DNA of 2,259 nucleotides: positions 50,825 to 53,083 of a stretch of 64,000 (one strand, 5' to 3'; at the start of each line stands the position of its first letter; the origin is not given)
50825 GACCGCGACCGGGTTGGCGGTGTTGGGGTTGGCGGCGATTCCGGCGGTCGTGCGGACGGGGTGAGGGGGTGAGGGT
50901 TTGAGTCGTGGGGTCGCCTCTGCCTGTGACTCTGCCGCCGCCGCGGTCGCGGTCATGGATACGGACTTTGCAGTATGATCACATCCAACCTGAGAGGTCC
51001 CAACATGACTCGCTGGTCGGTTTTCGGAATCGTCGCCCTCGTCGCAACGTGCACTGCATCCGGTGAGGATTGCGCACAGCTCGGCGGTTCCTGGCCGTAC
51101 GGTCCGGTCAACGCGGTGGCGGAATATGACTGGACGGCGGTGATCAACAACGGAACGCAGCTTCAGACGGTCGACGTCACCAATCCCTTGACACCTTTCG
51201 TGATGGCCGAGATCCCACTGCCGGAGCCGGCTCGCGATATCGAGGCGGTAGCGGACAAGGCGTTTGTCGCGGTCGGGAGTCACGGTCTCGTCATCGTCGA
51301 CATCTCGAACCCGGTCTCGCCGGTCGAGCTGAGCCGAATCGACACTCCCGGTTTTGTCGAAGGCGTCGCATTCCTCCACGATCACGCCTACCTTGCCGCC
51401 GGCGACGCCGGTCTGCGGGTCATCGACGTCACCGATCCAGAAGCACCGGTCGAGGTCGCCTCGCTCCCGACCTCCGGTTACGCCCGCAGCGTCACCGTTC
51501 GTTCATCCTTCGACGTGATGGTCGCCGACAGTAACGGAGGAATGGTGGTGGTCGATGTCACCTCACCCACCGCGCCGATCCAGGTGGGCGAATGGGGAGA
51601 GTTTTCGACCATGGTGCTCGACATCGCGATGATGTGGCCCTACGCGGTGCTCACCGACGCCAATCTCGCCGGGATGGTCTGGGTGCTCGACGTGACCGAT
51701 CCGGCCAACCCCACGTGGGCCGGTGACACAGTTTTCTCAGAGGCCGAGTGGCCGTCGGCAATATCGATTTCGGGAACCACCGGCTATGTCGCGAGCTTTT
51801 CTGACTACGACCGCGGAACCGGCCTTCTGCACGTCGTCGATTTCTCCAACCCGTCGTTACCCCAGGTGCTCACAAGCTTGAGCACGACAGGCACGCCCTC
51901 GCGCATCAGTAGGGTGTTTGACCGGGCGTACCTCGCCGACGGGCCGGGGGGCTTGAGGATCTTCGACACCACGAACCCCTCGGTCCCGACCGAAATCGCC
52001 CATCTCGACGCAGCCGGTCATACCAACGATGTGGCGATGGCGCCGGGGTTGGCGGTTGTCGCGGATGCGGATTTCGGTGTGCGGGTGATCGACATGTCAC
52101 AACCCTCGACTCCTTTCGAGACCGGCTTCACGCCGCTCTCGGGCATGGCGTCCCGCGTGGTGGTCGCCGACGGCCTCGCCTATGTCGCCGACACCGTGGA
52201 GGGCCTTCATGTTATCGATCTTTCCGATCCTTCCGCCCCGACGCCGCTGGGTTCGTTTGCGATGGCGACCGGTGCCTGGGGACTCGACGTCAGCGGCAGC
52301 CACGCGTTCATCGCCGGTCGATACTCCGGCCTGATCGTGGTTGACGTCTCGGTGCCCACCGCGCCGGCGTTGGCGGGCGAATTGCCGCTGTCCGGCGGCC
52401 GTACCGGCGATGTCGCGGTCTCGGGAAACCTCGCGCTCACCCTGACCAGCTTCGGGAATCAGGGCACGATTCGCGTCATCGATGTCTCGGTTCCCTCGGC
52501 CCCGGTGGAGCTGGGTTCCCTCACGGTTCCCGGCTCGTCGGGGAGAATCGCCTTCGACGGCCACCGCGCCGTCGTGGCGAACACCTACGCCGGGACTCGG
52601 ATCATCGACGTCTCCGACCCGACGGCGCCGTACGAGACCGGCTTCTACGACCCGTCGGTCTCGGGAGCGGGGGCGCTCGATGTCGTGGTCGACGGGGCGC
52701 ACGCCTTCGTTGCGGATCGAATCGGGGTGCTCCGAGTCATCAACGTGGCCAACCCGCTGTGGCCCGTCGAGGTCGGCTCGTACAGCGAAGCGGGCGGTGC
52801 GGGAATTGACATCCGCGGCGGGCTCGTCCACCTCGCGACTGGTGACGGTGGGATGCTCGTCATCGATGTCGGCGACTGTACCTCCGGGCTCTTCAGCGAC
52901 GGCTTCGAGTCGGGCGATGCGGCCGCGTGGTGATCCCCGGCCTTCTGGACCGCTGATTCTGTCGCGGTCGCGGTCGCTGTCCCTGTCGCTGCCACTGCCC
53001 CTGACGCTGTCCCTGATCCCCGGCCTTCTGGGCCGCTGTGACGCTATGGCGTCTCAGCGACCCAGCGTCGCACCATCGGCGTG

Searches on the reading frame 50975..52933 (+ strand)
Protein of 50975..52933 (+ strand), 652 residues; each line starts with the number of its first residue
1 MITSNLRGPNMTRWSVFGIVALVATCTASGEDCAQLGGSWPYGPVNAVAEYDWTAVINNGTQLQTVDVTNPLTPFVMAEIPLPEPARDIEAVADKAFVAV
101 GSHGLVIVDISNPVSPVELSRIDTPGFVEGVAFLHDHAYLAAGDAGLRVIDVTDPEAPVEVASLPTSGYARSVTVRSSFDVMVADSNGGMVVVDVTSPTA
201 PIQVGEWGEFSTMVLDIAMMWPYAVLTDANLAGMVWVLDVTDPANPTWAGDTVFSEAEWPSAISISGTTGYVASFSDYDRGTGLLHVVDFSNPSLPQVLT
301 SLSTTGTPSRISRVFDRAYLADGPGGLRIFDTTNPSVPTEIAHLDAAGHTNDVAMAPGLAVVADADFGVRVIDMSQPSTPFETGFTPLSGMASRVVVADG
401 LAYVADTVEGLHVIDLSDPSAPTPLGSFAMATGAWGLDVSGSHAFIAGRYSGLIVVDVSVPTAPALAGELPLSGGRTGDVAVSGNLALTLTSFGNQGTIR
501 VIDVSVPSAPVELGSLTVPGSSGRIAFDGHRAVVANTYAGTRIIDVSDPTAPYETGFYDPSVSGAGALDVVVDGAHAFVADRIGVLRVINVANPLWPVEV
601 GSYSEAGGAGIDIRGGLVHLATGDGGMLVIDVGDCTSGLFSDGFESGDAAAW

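Call 73: search_protein_families(library=pfam, proteins=[window:50975-52933:+], max_evalue=0.00001)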
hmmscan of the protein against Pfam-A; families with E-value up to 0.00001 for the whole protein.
window:50975-52933:+ (652 aa): 2 families
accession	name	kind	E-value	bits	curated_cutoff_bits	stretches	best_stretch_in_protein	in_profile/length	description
PF08309.17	LVIVD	-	6.7e-69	227.4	20.2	3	390-428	2-40/42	LVIVD repeat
PF09826.15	Beta_propel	-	8.2e-06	25.4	22.4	0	107-196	331-431/495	Beta propeller domain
